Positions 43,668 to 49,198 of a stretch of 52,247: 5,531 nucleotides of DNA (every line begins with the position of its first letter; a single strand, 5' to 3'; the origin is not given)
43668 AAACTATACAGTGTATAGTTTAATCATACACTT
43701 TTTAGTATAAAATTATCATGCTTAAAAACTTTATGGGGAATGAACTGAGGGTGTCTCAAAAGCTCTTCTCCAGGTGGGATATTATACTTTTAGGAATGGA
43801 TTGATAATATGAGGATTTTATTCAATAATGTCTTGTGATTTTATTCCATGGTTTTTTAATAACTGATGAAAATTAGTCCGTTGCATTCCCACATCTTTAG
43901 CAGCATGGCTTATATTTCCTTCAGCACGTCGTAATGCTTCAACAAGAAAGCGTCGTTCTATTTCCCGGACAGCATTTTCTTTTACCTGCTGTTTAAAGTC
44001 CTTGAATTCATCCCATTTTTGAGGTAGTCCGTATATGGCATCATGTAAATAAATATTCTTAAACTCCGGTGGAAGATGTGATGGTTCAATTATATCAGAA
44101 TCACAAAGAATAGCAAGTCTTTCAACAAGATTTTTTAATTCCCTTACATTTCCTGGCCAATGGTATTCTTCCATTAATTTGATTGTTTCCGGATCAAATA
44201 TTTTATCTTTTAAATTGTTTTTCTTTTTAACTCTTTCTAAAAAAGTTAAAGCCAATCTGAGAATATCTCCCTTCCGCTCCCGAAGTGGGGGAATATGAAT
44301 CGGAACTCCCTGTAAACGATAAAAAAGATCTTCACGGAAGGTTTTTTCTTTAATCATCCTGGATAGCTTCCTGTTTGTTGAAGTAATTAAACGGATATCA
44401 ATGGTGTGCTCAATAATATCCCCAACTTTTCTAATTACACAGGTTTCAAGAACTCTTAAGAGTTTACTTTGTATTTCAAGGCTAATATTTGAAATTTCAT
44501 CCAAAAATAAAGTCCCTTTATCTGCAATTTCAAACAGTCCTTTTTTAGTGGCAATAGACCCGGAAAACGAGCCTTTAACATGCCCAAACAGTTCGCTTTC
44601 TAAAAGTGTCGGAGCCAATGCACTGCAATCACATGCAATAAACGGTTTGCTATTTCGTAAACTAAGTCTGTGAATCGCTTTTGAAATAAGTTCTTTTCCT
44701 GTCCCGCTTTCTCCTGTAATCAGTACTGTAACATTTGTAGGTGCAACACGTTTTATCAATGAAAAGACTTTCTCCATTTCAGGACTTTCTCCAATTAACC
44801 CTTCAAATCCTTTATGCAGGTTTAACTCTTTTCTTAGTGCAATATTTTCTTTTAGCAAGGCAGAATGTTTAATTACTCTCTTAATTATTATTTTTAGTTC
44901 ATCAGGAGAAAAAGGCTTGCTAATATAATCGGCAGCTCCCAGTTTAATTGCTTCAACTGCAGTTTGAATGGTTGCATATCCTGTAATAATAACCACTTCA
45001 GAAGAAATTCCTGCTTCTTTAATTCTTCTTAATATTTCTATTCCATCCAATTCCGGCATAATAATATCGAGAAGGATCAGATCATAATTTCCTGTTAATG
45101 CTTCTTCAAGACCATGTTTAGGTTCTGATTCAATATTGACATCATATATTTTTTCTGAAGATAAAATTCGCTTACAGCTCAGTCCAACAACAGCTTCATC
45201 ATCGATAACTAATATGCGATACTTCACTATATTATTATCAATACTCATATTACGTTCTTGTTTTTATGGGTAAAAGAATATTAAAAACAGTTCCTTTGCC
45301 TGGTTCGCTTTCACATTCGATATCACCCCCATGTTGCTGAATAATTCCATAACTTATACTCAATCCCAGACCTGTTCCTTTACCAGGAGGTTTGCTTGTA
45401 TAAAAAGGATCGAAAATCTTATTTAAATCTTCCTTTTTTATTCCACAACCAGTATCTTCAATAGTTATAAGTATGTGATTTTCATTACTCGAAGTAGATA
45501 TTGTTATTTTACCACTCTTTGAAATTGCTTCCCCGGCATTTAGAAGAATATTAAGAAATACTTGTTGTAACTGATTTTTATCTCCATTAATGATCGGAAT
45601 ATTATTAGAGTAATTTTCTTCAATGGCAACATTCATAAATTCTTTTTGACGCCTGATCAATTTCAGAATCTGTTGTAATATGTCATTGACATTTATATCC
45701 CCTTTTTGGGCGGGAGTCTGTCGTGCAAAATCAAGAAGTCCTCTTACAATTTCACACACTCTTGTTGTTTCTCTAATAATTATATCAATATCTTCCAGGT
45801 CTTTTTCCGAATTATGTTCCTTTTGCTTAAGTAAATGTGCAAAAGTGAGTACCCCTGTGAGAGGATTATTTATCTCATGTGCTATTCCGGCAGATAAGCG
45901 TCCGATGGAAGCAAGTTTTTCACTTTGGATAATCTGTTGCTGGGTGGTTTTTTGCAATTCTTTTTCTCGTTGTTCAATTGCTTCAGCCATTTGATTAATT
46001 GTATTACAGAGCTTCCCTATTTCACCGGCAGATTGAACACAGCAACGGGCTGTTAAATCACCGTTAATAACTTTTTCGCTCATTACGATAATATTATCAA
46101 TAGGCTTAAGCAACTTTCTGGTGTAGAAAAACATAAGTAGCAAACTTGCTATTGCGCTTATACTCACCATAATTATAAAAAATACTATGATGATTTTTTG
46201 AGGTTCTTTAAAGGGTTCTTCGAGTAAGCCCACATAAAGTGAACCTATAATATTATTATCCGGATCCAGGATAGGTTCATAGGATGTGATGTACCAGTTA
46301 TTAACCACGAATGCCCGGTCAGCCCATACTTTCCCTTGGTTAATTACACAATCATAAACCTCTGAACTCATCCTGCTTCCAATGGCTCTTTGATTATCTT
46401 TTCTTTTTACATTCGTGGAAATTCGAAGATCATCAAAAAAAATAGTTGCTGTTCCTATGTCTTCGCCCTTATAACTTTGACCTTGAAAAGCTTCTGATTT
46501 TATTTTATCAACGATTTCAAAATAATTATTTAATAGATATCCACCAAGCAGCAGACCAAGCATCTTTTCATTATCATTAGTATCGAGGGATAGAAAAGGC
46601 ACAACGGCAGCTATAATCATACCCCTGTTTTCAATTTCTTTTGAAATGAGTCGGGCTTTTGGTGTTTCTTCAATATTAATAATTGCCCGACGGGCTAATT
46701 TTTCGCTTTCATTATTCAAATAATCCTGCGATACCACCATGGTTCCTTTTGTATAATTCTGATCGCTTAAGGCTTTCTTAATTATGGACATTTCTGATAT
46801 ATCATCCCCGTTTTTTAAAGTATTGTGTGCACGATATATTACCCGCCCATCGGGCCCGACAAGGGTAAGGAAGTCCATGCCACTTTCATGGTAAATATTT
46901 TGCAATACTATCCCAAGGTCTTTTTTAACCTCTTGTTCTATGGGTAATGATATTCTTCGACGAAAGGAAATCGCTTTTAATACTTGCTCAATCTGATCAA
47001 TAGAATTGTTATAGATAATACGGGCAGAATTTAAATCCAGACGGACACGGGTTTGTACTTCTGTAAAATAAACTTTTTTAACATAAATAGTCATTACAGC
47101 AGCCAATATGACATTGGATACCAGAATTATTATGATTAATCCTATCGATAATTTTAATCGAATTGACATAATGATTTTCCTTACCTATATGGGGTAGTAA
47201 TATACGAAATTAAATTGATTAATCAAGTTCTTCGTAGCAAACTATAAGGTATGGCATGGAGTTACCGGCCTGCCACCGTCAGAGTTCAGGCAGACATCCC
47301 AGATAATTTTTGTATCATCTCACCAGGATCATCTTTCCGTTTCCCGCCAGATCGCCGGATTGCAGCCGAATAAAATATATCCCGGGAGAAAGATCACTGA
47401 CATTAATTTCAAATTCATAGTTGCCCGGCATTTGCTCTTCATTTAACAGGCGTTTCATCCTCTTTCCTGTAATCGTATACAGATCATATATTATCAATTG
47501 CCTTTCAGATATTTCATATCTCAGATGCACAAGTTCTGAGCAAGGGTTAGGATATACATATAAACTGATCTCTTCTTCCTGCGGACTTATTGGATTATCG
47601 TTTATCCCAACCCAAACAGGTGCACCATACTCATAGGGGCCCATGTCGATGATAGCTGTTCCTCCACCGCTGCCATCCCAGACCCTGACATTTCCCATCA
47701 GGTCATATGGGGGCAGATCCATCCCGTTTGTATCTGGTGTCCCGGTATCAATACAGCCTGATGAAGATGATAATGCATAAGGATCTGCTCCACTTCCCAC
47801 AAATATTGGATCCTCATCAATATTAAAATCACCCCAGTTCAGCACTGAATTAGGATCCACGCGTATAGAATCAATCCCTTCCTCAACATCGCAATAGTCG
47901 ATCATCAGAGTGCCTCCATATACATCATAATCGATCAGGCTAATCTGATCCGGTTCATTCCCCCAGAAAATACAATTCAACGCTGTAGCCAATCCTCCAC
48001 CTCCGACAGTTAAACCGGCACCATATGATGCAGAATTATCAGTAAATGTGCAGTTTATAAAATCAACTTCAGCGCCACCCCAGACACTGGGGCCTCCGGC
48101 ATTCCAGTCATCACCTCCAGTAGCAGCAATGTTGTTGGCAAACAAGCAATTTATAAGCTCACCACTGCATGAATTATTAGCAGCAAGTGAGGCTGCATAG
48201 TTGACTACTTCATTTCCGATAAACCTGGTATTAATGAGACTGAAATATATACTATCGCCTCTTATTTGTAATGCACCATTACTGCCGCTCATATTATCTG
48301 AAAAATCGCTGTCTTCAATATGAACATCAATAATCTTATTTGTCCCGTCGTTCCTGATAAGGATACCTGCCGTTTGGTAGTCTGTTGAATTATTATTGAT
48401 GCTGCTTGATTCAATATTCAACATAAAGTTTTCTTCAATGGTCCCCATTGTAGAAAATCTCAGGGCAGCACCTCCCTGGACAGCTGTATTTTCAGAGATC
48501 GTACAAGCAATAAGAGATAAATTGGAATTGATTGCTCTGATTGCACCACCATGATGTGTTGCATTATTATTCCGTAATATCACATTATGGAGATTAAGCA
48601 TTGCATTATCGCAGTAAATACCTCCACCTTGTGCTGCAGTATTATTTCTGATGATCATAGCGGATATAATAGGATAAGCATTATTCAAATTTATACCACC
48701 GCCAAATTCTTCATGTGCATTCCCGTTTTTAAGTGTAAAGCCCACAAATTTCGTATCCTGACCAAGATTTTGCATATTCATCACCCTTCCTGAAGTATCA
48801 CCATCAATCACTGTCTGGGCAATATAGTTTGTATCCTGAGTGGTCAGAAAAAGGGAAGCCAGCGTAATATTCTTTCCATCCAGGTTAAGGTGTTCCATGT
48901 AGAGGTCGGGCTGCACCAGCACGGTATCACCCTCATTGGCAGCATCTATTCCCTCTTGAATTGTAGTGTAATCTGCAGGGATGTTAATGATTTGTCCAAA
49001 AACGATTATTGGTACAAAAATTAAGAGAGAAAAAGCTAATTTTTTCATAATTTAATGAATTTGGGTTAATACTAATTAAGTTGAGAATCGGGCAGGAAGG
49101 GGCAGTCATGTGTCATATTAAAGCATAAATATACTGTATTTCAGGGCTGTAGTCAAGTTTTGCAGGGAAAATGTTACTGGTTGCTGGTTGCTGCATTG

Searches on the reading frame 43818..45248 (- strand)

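Call 53: search_protein_families(library=pfam, proteins=[window:43818-45248:-], max_evalue=0.0001)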
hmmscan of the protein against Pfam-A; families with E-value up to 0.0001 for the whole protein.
window:43818-45248:- (476 aa): 8 families
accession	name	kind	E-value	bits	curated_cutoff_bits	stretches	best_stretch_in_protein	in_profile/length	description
PF00158.32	Sigma54_activat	-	1.9e-64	216.8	20.2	1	151-318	1-168/168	Sigma-54 interaction domain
PF00072.30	Response_reg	-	3.3e-26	92.1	30.2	1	12-122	1-110/111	Response regulator receiver domain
PF25601.1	AAA_lid_14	-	2e-25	88.9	27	1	323-398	1-76/87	AAA+ ATPase lid domain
PF14532.12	Sigma54_activ_2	-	2.1e-22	80.3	25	1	152-322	1-138/138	Sigma-54 interaction domain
PF07724.20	AAA_2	-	3.1e-09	37.5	27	1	173-304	4-136/166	AAA domain (Cdc48 subfamily)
PF02954.25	HTH_8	-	3.3e-07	30.4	22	1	427-460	2-35/42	Bacterial regulatory protein, Fis family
PF07728.20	AAA_5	-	8.2e-06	26.3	22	1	175-293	2-123/139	AAA domain (dynein-related subfamily)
PF01078.27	Mg_chelatase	-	2.4e-05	24.3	20.3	0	230-293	93-158/207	Magnesium chelatase, subunit ChlI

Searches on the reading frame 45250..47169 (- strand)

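Call 53: search_protein_families(library=pfam, proteins=[window:45250-47169:-], max_evalue=0.0001)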
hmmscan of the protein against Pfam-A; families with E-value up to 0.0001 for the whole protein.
window:45250-47169:- (639 aa): 8 families
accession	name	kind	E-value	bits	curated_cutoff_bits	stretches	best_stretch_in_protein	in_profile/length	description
PF17202.10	sCache_3_3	-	5.3e-32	110.8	28.8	1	212-322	2-102/107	Single cache domain 3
PF02518.31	HATPase_c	-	2.8e-29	102.2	26.4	1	529-636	1-110/111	Histidine kinase-, DNA gyrase B-, and HSP90-like ATPase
PF17201.10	Cache_3-Cache_2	-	1.2e-20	74.4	27.7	1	205-318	70-185/299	Cache 3/Cache 2 fusion domain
PF00512.31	HisKA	-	2.8e-13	50.1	26.9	1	423-484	3-63/66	His Kinase A (phospho-acceptor) domain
PF00672.30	HAMP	-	2.9e-07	31.2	25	1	348-400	1-53/53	HAMP domain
PF14501.12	HATPase_c_5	-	6.9e-07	29.6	22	1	534-624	6-93/102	GHKL domain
PF14827.12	dCache_3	-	2.5e-06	27.7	25.7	1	44-220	10-148/239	Double sensory domain of two-component sensor kinase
PF17203.10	sCache_3_2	-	8.1e-06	26.4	28.4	0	248-322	63-133/140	Single cache domain 3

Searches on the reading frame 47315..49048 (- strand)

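Call 54: search_protein_families(library=pfam, proteins=[window:47315-49048:-], max_evalue=0.0001)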
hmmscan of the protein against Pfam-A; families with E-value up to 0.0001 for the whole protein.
window:47315-49048:- (577 aa): 1 family
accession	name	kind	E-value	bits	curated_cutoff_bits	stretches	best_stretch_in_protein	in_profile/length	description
PF18962.6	Por_Secre_tail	-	5e-10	40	27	1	498-567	1-67/75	Secretion system C-terminal sorting domain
